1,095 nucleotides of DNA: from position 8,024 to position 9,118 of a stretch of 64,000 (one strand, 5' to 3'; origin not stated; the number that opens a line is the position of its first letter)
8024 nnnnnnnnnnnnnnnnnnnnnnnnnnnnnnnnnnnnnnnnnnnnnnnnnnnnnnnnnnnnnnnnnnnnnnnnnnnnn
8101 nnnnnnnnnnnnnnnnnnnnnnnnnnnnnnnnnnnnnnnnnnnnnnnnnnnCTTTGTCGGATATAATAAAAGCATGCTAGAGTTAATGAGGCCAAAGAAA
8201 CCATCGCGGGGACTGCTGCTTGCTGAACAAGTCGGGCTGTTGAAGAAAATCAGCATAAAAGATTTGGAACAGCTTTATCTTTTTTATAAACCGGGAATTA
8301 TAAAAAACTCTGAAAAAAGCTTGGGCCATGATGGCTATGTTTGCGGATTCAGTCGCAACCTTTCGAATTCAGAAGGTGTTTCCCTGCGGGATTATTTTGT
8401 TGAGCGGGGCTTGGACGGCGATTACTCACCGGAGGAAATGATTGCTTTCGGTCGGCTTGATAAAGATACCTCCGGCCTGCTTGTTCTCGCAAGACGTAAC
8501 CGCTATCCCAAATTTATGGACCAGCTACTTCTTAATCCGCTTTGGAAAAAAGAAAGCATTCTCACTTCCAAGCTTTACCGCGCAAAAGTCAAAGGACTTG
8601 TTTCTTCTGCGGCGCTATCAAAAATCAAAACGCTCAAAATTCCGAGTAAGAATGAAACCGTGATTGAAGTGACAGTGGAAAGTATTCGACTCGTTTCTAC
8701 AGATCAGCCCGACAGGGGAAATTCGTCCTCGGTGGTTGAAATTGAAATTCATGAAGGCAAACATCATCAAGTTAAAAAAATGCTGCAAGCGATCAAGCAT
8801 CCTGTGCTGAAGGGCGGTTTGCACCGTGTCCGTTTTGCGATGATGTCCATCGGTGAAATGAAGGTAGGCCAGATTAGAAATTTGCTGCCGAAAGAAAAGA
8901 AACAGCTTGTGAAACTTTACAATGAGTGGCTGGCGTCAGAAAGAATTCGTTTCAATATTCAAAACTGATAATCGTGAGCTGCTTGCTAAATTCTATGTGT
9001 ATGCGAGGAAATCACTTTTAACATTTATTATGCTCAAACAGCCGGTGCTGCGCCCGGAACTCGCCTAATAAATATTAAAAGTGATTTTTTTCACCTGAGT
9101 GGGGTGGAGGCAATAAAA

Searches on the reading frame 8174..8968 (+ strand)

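Call 4: search_protein_families(library=pfam, proteins=[window:8174-8968:+])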
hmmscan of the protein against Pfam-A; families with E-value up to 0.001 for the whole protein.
window:8174-8968:+ (264 aa): 1 family
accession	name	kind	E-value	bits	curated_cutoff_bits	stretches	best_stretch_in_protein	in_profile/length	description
PF00849.27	PseudoU_synth_2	-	1.1e-12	48.9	26.8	1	70-206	20-152/152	RNA pseudouridylate synthase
